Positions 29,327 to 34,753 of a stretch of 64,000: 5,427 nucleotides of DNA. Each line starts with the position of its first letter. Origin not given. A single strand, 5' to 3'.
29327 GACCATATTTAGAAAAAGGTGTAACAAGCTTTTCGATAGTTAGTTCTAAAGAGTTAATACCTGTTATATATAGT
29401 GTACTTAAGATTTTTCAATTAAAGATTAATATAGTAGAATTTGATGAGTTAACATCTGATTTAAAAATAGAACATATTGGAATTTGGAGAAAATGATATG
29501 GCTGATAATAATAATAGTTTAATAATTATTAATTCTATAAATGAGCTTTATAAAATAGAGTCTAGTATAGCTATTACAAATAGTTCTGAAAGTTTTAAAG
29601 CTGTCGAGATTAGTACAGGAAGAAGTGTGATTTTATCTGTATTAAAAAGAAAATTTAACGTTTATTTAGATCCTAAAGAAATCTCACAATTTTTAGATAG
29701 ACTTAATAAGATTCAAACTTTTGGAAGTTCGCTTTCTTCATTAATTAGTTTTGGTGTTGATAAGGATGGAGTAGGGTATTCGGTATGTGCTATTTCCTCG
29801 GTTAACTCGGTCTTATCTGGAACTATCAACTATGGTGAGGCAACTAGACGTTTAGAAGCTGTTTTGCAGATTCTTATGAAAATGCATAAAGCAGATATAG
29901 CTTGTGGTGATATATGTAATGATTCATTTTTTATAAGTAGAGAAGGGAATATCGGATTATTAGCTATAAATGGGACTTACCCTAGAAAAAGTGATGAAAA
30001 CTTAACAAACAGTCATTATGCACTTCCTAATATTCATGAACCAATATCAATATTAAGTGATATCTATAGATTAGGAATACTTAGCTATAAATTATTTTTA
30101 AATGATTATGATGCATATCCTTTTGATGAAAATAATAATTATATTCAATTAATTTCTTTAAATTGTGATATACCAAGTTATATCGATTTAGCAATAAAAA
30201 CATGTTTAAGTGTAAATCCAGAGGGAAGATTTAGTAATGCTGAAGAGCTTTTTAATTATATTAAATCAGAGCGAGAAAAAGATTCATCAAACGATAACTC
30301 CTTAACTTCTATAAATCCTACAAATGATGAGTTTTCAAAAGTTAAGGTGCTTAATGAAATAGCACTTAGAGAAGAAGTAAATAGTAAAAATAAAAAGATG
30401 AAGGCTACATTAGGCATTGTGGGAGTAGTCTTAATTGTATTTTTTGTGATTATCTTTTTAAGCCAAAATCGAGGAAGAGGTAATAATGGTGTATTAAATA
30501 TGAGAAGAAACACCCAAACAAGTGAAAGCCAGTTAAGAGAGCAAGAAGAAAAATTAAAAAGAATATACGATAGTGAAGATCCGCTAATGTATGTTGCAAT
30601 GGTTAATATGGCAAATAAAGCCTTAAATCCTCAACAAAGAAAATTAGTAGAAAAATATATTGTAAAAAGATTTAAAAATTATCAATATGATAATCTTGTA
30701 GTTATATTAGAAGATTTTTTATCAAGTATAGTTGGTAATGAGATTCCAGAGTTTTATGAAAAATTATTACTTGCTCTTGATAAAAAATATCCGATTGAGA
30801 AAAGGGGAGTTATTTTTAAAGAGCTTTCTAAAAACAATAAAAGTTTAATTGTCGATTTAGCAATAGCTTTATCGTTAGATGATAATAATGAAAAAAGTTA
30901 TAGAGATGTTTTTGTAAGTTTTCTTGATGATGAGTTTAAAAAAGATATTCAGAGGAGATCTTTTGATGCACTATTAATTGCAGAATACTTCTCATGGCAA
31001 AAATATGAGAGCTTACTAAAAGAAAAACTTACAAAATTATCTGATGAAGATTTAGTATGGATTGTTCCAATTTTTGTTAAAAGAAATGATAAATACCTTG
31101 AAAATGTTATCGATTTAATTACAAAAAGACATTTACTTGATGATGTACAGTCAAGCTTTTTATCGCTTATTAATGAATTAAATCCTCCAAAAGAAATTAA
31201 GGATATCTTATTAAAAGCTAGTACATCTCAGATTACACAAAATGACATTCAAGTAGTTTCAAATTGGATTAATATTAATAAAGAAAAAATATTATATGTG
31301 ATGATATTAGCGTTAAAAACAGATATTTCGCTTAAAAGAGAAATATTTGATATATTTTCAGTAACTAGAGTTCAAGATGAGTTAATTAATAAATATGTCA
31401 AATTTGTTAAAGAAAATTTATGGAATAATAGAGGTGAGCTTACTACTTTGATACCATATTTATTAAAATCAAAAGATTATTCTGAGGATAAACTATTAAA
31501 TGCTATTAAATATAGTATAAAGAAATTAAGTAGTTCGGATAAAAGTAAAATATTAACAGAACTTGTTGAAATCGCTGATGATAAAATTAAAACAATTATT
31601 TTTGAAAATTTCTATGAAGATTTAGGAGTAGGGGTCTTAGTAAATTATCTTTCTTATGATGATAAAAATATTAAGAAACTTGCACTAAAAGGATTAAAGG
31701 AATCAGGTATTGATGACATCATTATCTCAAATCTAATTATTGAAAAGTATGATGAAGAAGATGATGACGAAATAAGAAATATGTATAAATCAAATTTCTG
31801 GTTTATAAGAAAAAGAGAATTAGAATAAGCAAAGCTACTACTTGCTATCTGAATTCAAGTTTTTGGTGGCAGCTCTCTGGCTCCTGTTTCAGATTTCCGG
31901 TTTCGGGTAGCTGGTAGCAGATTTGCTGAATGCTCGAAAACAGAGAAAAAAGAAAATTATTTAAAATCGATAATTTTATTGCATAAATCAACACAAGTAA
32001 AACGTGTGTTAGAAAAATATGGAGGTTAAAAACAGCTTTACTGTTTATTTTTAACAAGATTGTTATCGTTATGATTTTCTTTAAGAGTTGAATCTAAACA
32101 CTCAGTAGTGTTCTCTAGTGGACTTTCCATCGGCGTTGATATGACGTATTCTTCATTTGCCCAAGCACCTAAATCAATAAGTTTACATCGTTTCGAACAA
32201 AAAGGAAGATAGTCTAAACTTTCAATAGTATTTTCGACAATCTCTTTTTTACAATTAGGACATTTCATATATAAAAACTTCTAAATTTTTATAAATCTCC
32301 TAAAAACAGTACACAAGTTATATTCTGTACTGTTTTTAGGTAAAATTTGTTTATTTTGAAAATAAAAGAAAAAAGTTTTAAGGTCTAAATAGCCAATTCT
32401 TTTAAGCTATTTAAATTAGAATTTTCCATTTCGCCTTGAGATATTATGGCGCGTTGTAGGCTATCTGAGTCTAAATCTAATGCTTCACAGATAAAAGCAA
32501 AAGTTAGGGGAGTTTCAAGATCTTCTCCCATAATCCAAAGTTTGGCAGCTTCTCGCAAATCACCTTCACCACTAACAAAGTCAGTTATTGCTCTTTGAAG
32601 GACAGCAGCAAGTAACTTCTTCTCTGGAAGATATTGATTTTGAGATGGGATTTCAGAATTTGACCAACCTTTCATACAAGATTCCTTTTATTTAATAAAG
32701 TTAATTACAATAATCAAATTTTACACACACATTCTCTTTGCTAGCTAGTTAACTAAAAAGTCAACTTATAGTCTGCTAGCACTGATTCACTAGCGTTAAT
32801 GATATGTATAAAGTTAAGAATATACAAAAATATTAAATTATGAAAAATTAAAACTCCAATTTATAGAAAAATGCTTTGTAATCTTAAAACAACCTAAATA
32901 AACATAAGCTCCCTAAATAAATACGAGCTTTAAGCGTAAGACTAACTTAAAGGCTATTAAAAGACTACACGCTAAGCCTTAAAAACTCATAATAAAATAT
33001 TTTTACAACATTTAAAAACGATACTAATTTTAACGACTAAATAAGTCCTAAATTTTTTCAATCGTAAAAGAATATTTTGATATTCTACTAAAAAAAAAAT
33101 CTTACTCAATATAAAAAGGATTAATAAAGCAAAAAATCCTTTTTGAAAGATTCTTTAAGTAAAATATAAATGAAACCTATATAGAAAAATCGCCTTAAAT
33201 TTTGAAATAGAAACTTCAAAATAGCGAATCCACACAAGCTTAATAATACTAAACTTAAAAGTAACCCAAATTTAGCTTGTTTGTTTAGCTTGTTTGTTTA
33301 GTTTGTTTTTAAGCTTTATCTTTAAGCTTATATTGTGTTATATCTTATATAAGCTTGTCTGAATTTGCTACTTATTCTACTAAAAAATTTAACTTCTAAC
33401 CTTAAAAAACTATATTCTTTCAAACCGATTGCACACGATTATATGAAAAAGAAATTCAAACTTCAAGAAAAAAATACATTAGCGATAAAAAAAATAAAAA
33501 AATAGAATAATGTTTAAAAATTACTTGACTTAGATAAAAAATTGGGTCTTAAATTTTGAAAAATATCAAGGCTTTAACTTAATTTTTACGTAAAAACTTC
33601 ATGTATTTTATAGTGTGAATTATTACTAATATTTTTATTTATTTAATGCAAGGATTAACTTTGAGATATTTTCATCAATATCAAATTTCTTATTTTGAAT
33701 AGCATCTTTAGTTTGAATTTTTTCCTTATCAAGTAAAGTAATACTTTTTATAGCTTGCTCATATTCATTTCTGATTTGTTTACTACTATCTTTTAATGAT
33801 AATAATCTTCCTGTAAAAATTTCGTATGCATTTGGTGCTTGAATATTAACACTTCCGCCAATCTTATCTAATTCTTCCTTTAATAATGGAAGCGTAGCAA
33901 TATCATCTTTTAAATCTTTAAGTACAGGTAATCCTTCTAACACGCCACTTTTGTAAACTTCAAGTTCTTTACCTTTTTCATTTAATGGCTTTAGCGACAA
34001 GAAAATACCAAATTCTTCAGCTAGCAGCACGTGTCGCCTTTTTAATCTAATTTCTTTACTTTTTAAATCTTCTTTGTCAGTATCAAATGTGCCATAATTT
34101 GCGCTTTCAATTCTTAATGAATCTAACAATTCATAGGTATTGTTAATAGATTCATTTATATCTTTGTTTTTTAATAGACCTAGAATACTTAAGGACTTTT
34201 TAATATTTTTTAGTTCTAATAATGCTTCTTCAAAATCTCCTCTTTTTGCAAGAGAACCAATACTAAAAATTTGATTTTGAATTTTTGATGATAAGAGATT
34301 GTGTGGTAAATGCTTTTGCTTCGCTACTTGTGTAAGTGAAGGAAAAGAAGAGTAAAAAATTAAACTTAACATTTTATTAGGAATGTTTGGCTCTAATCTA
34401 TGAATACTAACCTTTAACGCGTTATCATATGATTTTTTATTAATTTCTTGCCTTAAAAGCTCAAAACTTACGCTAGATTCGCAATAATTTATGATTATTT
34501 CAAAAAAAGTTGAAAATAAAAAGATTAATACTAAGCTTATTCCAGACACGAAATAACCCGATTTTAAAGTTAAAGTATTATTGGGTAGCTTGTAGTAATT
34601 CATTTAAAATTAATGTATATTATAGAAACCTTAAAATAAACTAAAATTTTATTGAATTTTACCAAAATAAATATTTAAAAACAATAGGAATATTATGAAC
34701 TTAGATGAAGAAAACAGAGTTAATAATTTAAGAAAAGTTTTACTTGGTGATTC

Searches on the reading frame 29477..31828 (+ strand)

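Call 5: search_protein_families(library=pfam, proteins=[window:29477-31828:+], max_evalue=0.001)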
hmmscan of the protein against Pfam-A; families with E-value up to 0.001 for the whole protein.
window:29477-31828:+ (783 aa): 0 families

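Call 10: search_protein_families(library=ncbifam, proteins=[window:29477-31828:+], max_evalue=0.01)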
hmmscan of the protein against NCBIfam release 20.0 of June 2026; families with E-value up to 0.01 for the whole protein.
window:29477-31828:+ (783 aa): 2 families
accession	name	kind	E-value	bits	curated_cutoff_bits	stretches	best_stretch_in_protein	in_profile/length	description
NF047741.1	antiphage_MADS6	equivalog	2e-05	23.3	460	1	120-286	299-481/612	methylation-associated defense system protein kinase MAD6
NF033483.0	PknB_PASTA_kin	equivalog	0.007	15.4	450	0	193-308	188-307/563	Stk1 family PASTA domain-containing Ser/Thr kinase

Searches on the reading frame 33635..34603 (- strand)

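Call 5: search_protein_families(library=pfam, proteins=[window:33635-34603:-], max_evalue=0.001)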
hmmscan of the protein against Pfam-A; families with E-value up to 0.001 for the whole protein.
window:33635-34603:- (322 aa): 1 family
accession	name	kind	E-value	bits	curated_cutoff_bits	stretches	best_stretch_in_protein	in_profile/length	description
PF25773.1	TPR_ANAPC2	-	0.00073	20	27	0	30-66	21-57/111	ANAPC2-like, TPR repeats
